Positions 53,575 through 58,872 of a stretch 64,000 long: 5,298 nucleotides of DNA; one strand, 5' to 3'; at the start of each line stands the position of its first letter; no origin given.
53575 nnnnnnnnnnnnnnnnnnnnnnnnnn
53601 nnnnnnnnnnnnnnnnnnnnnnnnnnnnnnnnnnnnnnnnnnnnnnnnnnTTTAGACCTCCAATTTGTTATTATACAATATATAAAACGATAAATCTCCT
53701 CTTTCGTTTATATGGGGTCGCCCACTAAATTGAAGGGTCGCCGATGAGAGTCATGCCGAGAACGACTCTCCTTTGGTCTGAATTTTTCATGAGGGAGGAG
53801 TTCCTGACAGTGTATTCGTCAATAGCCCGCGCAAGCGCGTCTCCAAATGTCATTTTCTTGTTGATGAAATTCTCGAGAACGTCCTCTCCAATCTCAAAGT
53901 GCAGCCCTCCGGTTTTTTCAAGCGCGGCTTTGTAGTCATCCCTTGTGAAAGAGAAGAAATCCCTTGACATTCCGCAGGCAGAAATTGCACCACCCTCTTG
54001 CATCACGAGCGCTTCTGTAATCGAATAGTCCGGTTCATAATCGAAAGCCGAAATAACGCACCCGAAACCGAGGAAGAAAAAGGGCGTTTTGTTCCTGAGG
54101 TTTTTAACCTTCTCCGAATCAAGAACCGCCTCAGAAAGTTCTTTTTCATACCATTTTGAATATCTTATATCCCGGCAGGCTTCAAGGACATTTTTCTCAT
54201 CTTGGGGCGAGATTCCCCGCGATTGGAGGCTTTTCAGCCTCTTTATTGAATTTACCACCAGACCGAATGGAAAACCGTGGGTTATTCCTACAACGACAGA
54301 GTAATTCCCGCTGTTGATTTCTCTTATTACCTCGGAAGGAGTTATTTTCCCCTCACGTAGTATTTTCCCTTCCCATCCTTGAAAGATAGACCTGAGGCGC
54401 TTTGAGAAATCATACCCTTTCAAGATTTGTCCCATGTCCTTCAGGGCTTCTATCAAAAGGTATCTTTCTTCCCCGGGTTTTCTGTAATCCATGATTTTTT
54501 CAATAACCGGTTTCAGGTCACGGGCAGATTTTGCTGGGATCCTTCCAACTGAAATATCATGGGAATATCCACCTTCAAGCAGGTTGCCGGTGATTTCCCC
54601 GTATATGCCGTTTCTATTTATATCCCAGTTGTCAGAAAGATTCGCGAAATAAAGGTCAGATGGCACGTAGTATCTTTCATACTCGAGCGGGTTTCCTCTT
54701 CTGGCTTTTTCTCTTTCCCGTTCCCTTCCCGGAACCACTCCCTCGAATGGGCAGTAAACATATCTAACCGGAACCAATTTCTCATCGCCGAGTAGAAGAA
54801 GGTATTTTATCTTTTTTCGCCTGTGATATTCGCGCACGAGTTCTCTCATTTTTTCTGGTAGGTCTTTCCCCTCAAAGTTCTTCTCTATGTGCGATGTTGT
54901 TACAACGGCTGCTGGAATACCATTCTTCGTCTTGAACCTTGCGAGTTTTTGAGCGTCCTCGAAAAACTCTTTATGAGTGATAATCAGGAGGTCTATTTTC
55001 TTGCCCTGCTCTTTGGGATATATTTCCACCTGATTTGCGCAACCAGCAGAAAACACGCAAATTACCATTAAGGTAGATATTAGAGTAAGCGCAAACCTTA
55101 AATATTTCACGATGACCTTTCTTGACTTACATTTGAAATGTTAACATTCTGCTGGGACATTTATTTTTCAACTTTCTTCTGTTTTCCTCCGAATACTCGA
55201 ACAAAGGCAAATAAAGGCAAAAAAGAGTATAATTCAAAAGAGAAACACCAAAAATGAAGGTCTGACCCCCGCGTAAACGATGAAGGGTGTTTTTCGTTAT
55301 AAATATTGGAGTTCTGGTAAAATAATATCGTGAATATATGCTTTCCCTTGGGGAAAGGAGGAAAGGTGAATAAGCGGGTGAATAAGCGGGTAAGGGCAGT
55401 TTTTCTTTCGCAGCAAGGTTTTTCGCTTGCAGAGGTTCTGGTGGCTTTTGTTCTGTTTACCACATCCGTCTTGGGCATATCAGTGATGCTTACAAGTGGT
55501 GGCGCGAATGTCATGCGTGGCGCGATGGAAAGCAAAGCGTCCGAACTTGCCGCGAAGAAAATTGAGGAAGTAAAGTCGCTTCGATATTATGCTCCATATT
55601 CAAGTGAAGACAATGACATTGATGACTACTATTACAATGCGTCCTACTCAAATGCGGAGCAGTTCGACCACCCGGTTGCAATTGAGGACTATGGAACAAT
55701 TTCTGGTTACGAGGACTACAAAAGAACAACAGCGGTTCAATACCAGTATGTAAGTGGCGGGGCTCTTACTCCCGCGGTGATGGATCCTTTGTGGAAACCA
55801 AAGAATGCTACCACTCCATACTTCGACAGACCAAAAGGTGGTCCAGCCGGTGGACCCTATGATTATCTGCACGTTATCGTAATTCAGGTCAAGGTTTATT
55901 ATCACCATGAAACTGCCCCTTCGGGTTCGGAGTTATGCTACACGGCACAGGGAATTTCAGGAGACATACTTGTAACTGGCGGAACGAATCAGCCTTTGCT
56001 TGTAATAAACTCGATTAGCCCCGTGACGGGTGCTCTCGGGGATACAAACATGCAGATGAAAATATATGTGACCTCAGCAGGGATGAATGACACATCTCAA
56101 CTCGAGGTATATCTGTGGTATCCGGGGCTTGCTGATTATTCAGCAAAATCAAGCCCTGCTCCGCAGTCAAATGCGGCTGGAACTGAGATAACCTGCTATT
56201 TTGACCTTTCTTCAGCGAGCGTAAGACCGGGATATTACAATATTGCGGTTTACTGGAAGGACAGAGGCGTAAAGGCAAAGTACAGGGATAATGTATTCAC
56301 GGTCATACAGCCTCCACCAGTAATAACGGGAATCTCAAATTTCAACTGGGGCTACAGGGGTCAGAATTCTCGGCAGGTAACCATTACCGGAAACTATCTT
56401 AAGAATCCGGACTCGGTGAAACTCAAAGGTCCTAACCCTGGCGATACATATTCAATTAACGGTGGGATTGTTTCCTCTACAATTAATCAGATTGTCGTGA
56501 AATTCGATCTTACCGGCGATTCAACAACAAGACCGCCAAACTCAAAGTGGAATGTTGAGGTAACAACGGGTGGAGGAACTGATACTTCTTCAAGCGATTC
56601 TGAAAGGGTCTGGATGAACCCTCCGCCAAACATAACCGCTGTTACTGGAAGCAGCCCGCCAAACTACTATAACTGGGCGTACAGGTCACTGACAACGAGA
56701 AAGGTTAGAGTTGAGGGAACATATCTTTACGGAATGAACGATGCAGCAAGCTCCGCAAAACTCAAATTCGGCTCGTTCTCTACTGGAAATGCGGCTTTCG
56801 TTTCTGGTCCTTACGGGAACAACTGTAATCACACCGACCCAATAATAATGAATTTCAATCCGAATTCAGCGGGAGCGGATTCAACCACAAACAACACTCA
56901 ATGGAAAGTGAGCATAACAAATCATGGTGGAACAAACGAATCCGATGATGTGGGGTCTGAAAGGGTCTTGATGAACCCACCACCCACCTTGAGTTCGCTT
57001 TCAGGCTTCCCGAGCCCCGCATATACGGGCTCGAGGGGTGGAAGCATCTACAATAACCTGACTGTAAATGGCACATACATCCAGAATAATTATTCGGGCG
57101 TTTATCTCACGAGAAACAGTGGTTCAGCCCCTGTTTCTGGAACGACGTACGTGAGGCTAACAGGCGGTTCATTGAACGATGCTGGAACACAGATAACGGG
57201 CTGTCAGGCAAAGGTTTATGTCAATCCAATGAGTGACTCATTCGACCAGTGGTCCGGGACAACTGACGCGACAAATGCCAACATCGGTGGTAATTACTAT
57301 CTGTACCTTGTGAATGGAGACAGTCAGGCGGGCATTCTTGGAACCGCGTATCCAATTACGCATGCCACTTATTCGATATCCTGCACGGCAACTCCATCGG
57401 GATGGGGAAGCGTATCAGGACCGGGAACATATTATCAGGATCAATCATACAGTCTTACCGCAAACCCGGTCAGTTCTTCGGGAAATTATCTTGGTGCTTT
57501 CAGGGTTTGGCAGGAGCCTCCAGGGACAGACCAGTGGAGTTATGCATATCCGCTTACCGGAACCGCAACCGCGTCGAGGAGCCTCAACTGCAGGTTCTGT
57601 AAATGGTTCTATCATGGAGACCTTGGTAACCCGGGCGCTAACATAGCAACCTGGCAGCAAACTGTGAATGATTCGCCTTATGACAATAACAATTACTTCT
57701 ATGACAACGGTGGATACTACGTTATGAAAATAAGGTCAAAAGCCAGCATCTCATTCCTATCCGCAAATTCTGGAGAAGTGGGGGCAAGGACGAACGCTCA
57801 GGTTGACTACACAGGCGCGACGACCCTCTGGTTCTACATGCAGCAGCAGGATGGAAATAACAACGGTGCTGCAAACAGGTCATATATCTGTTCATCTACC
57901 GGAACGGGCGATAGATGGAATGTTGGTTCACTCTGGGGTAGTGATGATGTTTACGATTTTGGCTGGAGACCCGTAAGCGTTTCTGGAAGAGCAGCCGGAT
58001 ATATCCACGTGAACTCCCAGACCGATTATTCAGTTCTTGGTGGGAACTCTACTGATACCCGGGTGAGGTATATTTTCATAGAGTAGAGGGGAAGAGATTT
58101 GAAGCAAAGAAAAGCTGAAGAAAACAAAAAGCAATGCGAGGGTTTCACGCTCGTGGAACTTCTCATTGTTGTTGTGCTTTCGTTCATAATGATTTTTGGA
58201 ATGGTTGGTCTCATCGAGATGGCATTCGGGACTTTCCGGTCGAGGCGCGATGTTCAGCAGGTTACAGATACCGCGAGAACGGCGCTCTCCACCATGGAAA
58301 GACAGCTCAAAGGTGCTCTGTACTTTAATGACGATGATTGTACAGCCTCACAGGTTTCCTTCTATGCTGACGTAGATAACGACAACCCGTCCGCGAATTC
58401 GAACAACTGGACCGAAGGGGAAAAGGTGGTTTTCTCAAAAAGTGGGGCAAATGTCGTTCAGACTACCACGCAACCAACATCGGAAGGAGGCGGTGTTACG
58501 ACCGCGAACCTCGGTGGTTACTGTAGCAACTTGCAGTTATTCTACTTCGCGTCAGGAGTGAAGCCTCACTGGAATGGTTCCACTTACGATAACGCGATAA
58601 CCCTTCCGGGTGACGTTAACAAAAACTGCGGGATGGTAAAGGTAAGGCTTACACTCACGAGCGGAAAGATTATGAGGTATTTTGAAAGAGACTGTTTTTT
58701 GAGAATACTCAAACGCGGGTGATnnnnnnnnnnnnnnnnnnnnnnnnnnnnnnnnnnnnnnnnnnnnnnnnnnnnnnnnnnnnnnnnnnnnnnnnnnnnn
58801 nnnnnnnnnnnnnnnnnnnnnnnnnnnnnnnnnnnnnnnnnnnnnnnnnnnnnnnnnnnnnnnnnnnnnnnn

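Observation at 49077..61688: Minor-pilin island with ECF sigma/anti-sigma pair, clan-CD peptidase lipoprotein and two giant prepilin-leader proteins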

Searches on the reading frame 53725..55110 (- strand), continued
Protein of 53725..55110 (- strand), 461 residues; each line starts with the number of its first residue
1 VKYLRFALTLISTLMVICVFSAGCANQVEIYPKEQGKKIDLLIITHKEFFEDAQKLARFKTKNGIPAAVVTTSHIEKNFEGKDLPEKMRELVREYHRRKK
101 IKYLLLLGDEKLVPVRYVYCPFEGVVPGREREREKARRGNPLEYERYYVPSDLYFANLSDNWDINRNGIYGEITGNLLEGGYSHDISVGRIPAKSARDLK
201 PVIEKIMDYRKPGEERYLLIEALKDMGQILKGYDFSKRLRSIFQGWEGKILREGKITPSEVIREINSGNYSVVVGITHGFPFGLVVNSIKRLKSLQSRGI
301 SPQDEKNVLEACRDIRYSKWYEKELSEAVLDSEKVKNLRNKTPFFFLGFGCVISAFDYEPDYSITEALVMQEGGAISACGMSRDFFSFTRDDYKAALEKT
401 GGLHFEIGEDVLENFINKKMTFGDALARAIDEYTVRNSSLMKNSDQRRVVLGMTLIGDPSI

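Call 21: predict_structure(alignment_id=A1)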
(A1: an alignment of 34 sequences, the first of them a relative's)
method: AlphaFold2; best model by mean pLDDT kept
length: 461 residues; sequences in the alignment: 34
mean_pLDDT: 78.3   pTM: 0.81
mean pLDDT of the five models: 78.3, 77.8, 77.5, 77.5, 75.9
residues with pLDDT >= 90: 164; 70-90: 154; 50-70: 111; < 50: 32
segments of 3 or more residues with pLDDT < 50: 24-29, 225-229, 283-288, 312-318
pLDDT, mean of each block of 10 residues (from residue 1): 82 74 48 71 98 97 97 97 95 96 96 89 65 75 75 92 83 63 91 93 92 84 55 75 89 74 87 74 48 52 60 48 57 82 84 56 80 90 62 60 75 92 94 84 80 93 90
secondary structure, 60 per line:
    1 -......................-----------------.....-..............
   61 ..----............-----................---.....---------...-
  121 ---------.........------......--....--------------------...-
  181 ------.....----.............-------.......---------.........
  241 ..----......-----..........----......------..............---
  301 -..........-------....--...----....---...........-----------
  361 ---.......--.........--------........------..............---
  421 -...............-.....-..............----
elements in order: H2-23 E41-45 H47-62 E67-71 H72-78 H84-99 E103-107 E117-119 H130-138 E148-150 H153-156 E187-191 H196-208 E216-222 H232-242 E247-252 H258-267 E272-277 H284-297 H302-311 H319-322 H332-335 E339-349 H364-370 E373-381 H390-397 H404-417 H422-436 H438-442 H444-452 E453-457

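Call 25: fold_search(model_id=the predicted structure, library=pdb)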
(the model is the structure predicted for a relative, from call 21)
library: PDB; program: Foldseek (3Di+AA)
matches with E <= 10: 1463; with E <= 0.001: 16
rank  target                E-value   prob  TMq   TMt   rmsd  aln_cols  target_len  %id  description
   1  1cvr                  4.2e-15  1.00  0.56  0.59   6.1       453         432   16  Crystal structure of the Arg specific cysteine proteinase gingipain R (RGPB) (released 2000-03-01)
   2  4ief_B                7.8e-15  1.00  0.56  0.60   5.5       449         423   16  Complex of Porphyromonas gingivalis RgpB pro- and mature domains (released 2013-04-10)
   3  4ief_D                1.5e-14  1.00  0.58  0.62   5.4       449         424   15  Complex of Porphyromonas gingivalis RgpB pro- and mature domains (released 2013-04-10)
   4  6i9a_A                6.1e-14  1.00  0.56  0.57   5.0       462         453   14  Porphyromonas gingivalis gingipain K (Kgp) in complex with inhibitor KYT-36 (released 2019-03-13)
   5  4rbm                  1.1e-13  1.00  0.55  0.56   6.3       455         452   14  Porphyromonas gingivalis gingipain K (Kgp) catalytic and immunoglobulin superfamily-like domains (released 2014-10-08)
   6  8tl0_B                1.7e-06  1.00  0.28  0.27  16.8       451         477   10  Structure of activated SAVED-CHAT filament (released 2024-03-06)
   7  8tl0_I                8.7e-06  1.00  0.32  0.31  15.5       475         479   11  Structure of activated SAVED-CHAT filament (released 2024-03-06)
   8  8tl0_C                1.0e-05  1.00  0.32  0.31  17.0       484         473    9  Structure of activated SAVED-CHAT filament (released 2024-03-06)
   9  9mpy_B                1.4e-05  0.95  0.16  0.17  20.1       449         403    9  Structure of Saro_1862, a UPF0261 domain protein from Novosphingobium aromaticivorans with bound acetovanillone (released 2025-09-24)
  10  9mpy_A                3.6e-05  0.90  0.16  0.18  20.1       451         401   10  Structure of Saro_1862, a UPF0261 domain protein from Novosphingobium aromaticivorans with bound acetovanillone (released 2025-09-24)
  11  5fc2_B                9.5e-05  1.00  0.32  0.30   5.9       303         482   14  Structure of a separase in complex with a pAMK peptide containing a phospho-serine (released 2016-03-30)
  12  1yk0_MODEL_1_A        1.5e-04  0.80  0.17  0.20  20.7       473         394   10  structure of natriuretic peptide receptor-C complexed with atrial natriuretic peptide (released 2006-04-18)
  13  4f8j                  3.0e-04  0.80  0.17  0.20  19.4       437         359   10  The structure of an aromatic compound transport protein from Rhodopseudomonas palustris in complex with p-coumarate (released 2012-09-26)
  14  4jb0                  3.9e-04  0.77  0.17  0.20  20.1       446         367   10  Rhodopseudomonas palustris (strain CGA009) Rp1789 transport protein (released 2013-04-17)
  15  3ukj                  6.2e-04  0.69  0.16  0.20  19.5       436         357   11  Crystal structure of extracellular ligand-binding receptor from Rhodopseudomonas palustris HaA2 (released 2011-11-23)
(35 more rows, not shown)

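Call 33: find_related_loci(query=A3, collection=metagenome_contigs, flank=10000)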
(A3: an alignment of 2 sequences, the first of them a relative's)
Query A3 (461 aa) in metagenome_contigs; peptide patterns used: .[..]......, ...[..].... (x = any residue, [..] = any of these).
137 stretches matched a pattern; 6 encode a relative of the query (tblastn E <= 1e-3); 6 distinct loci.
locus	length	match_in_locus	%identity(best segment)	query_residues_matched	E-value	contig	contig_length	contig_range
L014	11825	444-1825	47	9-461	2e-76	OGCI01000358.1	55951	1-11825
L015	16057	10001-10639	31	38-268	1e-24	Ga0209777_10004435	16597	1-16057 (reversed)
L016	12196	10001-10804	26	40-329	2e-21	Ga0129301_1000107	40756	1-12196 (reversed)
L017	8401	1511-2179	28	40-279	3e-20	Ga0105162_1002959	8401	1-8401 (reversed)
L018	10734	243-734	31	33-218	4e-21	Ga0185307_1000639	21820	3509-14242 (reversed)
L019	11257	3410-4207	23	40-329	7e-18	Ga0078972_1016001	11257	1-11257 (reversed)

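Call 58: search_protein_families(library=ncbifam, proteins=[window:53725-55110:-], max_evalue=0.01)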
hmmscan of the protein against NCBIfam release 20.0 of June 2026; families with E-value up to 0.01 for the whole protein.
window:53725-55110:- (461 aa): 1 family
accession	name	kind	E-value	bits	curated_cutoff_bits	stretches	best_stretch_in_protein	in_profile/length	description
NF033707.1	T9SS_sortase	equivalog_domain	1.5e-22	79.1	420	2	36-212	364-522/1095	type IX secretion system sortase PorU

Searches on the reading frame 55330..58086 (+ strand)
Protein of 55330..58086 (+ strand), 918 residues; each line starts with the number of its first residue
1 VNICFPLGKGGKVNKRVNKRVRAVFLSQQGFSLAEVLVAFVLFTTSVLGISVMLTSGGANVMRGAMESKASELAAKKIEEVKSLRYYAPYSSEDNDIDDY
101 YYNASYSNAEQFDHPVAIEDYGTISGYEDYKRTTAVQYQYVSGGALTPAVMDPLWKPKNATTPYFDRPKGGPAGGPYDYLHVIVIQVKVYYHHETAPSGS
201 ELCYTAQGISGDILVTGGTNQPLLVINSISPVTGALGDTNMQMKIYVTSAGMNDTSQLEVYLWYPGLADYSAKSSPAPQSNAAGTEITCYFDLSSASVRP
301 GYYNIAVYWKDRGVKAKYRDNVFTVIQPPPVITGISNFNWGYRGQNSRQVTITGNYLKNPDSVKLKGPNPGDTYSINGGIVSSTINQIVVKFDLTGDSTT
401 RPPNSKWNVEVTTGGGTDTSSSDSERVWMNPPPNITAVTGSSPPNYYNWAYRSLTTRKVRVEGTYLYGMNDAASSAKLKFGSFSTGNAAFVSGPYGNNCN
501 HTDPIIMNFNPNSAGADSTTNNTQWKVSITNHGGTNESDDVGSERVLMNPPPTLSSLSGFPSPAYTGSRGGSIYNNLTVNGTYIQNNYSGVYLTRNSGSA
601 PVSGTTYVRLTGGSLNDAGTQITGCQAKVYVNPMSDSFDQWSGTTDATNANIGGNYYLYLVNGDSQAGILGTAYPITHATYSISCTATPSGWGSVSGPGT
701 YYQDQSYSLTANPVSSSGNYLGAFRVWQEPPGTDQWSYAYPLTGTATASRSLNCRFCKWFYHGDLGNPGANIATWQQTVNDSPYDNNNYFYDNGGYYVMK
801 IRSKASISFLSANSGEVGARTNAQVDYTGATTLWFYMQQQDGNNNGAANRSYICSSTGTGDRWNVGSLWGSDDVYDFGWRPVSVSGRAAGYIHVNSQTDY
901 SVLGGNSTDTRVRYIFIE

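Call 4: search_protein_families(library=pfam, proteins=[window:55330-58086:+], max_evalue=0.1)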
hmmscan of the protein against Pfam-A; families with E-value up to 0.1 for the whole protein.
window:55330-58086:+ (918 aa): 1 family
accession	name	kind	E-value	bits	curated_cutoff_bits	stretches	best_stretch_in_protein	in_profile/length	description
PF07963.17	N_methyl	-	0.0015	18.5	21.2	1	27-50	3-26/27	Prokaryotic N-terminal methylation motif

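Call 58: search_protein_families(library=ncbifam, proteins=[window:55330-58086:+], max_evalue=0.01)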
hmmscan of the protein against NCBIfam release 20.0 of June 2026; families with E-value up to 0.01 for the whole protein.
window:55330-58086:+ (918 aa): 1 family
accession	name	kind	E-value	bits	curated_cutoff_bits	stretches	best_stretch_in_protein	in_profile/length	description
TIGR02523.1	type_IV_pilV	equivalog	1.5e-05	25.5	52.2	1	28-96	1-69/139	type IV pilus modification protein PilV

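Call 69: search_solved_structures(query=window:55330-58086:+, max_evalue=10)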
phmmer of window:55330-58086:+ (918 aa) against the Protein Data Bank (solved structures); distinct sequences matched with E-value up to 10: 3.
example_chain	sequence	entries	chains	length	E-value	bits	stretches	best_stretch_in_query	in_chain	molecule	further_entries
3h8i_A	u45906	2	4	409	0.11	13.4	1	456-577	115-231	NADH oxidase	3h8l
3es4_A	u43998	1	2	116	0.3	12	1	422-481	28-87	uncharacterized protein DUF861 with a RmlC-like cupin fold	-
8iyj_P3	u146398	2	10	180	2.5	9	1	76-173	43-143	Testis-expressed sequence 37 protein | Protein SPMIP9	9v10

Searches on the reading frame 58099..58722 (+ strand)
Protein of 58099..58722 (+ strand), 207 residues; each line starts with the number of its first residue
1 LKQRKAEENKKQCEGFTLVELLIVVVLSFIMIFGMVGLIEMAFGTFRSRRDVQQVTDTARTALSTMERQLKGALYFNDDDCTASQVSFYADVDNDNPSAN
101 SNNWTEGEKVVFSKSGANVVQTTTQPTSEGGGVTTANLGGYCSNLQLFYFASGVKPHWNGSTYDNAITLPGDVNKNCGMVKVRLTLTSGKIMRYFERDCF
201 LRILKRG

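Call 4: search_protein_families(library=pfam, proteins=[window:58099-58722:+], max_evalue=0.1)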
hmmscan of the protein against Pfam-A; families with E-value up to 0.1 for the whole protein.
window:58099-58722:+ (207 aa): 1 family
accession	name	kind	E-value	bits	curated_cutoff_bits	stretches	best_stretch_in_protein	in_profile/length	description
PF07963.17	N_methyl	-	8.5e-05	22.4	21.2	1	11-34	2-25/27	Prokaryotic N-terminal methylation motif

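Call 58: search_protein_families(library=ncbifam, proteins=[window:58099-58722:+], max_evalue=0.01)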
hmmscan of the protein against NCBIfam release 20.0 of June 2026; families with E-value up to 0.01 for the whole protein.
window:58099-58722:+ (207 aa): 7 families
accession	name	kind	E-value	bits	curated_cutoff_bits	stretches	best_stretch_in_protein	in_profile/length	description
NF038304.1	EPS_HpsC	equivalog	5.7e-08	32.7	200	1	3-161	10-157/318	hormogonium polysaccharide secretion pseudopilin HpsC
NF040982.1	ComGD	equivalog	2.8e-05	24.5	70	1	14-118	2-109/139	competence type IV pilus minor pilin ComGD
NF007800.0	PRK10506.1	equivalog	4.2e-05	23.4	158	1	8-81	3-69/163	prepilin peptidase-dependent protein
TIGR01708.2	typeII_sec_gspH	equivalog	0.00019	21.5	80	1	14-117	2-102/169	type II secretion system minor pseudopilin GspH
NF007848.0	PRK10557.1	equivalog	0.00026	20.4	120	1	7-90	4-86/192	prepilin peptidase-dependent protein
TIGR02599.1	TIGR02599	subfamily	0.0026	17.1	256.5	1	15-73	1-59/361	Verru_Chthon cassette protein C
TIGR02532.1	IV_pilin_GFxxxE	domain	0.0036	17.1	16.3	1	15-27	3-15/24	prepilin-type N-terminal cleavage/methylation domain-containing protein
